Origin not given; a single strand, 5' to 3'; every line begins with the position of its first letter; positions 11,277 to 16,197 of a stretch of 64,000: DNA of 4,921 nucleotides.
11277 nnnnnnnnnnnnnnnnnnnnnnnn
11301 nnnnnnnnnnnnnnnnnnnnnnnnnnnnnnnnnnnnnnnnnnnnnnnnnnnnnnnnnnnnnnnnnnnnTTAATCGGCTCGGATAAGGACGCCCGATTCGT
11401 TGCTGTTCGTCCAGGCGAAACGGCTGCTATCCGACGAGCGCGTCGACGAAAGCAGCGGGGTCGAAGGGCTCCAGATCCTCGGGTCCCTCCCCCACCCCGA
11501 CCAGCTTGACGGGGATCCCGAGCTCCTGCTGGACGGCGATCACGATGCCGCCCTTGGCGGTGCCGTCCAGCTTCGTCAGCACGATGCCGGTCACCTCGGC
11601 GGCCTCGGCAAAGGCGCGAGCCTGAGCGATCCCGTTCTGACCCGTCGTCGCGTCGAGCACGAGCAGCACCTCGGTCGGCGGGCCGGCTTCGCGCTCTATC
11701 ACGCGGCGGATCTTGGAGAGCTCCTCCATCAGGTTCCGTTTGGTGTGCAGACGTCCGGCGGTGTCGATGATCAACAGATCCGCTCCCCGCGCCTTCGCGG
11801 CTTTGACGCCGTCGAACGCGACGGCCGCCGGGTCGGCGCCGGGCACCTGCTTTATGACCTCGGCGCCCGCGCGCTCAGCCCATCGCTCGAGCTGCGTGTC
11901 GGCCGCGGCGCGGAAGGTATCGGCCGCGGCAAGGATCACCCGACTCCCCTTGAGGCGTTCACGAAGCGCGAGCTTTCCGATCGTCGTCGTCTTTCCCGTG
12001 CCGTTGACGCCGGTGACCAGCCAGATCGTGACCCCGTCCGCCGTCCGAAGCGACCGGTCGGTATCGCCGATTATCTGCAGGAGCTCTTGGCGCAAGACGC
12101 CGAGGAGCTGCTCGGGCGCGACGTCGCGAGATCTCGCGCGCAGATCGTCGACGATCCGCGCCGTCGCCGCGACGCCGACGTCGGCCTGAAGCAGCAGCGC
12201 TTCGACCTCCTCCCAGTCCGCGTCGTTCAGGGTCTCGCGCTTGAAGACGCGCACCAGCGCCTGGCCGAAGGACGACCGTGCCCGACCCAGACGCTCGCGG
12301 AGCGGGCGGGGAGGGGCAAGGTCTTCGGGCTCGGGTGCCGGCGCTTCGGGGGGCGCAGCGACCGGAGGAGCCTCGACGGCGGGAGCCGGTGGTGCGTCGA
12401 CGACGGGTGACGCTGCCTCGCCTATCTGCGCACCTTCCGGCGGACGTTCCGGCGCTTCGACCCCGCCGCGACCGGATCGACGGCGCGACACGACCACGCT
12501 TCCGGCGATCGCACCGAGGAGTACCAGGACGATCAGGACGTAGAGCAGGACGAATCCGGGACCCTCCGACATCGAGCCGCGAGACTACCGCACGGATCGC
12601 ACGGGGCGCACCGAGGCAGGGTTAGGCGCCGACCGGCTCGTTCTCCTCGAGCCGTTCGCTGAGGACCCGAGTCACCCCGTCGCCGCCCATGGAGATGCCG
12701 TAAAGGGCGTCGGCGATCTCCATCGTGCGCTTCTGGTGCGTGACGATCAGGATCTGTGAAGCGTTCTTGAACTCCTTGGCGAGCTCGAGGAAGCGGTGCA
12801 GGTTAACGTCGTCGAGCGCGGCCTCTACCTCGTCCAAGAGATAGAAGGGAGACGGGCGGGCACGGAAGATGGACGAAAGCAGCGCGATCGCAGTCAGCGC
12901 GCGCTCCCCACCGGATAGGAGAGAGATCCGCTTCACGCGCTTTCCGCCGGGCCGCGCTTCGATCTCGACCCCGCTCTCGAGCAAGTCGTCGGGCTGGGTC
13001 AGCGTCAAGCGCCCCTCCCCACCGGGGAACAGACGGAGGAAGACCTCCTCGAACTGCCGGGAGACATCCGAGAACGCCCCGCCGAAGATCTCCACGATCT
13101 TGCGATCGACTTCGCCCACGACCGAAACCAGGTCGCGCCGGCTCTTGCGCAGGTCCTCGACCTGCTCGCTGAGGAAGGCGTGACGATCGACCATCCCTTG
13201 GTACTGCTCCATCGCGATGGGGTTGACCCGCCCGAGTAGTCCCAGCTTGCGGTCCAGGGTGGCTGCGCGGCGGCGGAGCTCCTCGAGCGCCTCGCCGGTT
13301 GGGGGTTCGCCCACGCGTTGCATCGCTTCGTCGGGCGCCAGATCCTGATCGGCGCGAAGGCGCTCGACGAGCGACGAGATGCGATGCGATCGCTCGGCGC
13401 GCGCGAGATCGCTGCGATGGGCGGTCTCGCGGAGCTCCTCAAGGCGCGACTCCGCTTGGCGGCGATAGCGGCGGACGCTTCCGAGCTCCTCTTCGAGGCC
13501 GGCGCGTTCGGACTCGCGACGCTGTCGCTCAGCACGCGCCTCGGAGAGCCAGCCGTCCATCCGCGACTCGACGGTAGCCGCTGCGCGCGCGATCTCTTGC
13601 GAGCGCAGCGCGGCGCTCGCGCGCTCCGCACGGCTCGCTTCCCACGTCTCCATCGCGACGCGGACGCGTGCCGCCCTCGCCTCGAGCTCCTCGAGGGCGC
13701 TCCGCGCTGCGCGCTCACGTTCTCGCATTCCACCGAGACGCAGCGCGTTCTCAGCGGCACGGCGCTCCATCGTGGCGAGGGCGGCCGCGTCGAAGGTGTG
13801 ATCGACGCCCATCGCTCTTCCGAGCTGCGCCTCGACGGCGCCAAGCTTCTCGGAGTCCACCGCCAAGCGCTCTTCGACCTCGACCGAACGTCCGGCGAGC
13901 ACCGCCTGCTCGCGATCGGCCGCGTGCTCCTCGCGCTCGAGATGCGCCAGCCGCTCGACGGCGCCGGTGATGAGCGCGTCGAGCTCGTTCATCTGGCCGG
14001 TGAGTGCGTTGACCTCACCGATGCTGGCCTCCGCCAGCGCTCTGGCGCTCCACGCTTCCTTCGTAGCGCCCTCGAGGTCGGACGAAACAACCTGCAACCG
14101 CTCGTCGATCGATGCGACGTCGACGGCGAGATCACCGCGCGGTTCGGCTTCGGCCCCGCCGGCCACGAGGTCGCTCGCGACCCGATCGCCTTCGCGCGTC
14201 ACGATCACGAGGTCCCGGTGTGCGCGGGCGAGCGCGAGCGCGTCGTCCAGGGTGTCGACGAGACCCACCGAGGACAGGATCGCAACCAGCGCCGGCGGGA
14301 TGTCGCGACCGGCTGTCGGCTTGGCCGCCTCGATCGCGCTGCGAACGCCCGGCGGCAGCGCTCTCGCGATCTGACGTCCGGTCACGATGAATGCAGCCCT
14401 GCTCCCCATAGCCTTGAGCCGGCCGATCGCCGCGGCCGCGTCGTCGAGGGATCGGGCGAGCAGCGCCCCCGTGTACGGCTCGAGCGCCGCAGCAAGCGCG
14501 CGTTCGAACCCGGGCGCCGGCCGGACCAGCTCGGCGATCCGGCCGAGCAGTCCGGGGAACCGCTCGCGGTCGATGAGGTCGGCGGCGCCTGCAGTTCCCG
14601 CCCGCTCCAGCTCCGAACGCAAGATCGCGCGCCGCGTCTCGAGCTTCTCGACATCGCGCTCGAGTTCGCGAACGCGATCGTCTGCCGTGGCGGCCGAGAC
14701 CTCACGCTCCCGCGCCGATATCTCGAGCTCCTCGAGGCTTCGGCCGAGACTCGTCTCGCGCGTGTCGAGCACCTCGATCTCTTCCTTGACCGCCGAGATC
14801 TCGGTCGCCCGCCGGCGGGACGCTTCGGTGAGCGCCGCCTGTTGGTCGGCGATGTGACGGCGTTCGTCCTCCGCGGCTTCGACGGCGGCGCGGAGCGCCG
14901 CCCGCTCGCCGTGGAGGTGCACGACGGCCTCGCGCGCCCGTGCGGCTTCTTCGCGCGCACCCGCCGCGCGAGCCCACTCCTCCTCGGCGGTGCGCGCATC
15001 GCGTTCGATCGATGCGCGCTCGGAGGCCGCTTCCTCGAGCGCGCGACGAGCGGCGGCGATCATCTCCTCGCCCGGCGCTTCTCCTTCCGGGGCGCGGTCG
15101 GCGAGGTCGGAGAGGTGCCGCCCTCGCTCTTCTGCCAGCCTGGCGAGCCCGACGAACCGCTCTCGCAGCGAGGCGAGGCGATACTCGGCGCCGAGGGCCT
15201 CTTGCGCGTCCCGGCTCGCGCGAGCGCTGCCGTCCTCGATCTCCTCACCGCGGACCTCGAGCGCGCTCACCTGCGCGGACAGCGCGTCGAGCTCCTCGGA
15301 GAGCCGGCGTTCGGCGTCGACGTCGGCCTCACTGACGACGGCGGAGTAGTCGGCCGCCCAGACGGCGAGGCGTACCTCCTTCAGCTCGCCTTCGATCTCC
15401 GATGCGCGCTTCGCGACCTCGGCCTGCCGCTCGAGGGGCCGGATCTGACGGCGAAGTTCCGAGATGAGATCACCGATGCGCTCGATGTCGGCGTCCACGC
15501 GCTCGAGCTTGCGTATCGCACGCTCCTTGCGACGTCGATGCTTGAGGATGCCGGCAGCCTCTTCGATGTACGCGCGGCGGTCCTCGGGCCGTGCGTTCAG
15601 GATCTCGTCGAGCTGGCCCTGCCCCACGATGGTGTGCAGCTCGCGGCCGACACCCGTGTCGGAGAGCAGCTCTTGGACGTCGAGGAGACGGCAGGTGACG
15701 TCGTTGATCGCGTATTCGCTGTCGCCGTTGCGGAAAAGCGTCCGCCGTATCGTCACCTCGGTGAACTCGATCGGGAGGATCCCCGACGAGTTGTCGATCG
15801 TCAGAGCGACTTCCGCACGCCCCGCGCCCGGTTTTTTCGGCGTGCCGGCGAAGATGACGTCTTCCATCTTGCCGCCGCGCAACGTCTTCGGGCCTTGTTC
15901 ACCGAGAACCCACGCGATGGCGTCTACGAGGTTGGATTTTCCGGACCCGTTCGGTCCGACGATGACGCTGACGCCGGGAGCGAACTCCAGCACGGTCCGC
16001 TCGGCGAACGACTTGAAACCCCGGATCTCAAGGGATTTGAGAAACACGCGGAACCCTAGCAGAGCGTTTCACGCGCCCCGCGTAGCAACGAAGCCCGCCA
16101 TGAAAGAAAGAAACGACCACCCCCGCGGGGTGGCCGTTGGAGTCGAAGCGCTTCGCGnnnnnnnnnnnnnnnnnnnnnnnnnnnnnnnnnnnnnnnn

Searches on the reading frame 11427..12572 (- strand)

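Call 27: search_protein_families(library=pfam, proteins=[window:11427-12572:-], max_evalue=0.001)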
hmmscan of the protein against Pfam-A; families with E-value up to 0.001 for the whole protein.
window:11427-12572:- (381 aa): 6 families
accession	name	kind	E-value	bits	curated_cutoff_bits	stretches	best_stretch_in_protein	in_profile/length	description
PF00448.28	SRP54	-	1.6e-72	243.7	22.7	1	182-380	2-195/196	SRP54-type protein, GTPase domain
PF02881.24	SRP54_N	-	8.3e-11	42.4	22.4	1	102-164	5-75/75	SRP54-type protein, helical bundle domain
PF13604.12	AAA_30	-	7.5e-06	26.3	27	1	180-279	17-104/191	AAA domain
PF13401.12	AAA_22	-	1.3e-05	26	27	1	183-295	7-111/130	AAA domain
PF13191.12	AAA_16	-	1.7e-05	25.8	32.6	1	176-308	20-140/167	AAA ATPase domain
PF13245.12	AAA_19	-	2.9e-05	24.7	25.1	1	182-282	12-111/134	AAA domain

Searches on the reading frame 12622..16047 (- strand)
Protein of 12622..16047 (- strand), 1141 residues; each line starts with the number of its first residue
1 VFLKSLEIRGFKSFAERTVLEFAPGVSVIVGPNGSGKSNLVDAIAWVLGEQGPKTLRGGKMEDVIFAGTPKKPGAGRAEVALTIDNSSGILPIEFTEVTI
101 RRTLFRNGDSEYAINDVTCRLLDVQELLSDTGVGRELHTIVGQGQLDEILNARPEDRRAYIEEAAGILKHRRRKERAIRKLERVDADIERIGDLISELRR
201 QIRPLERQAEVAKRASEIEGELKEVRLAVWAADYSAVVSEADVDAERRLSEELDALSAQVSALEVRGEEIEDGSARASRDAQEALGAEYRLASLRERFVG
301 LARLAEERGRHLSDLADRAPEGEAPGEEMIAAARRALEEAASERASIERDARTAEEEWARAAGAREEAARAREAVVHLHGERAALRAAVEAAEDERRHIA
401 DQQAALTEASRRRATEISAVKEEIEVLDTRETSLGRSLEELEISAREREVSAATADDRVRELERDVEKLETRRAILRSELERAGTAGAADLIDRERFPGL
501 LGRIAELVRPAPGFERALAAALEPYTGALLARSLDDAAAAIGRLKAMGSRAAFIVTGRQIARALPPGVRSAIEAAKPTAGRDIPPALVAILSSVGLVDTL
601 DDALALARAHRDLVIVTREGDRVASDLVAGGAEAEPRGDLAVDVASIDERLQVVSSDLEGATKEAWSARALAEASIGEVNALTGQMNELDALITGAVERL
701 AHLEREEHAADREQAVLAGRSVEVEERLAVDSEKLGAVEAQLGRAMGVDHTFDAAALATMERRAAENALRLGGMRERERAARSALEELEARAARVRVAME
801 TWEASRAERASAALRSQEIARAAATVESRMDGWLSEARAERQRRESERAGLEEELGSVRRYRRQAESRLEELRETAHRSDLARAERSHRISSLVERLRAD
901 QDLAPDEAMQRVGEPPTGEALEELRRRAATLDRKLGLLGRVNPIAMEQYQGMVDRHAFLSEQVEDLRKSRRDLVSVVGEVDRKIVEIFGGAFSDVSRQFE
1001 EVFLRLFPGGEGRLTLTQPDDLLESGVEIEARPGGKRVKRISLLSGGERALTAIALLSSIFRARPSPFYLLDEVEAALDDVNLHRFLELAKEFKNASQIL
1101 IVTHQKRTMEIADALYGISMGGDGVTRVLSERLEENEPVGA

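Call 27: search_protein_families(library=pfam, proteins=[window:12622-16047:-], max_evalue=0.001)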
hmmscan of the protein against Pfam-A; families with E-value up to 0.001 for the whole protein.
window:12622-16047:- (1141 aa): 7 families
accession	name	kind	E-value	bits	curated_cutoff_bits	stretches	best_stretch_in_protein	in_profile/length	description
PF02463.25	SMC_N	-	5.5e-67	225.9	40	1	2-1125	1-218/220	RecF/RecN/SMC N terminal domain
PF13476.12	AAA_23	-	2.3e-20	74.5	27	1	5-219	1-194/201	AAA domain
PF13304.12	AAA_21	-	6.3e-16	59.7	27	2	1040-1105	234-299/304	AAA domain, putative AbiEii toxin, Type IV TA system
PF06470.18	SMC_hinge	-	2.9e-11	44.2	22.5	1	497-607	1-116/116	SMC proteins Flexible Hinge Domain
PF13175.12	AAA_15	-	8.7e-11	42.5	32.1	1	1-51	1-50/374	AAA ATPase domain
PF13555.12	AAA_29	-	1.4e-06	28.4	27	1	4-48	2-46/61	P-loop containing region of AAA domain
PF00005.33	ABC_tran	-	0.00026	22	25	0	27-51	14-39/137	ABC transporter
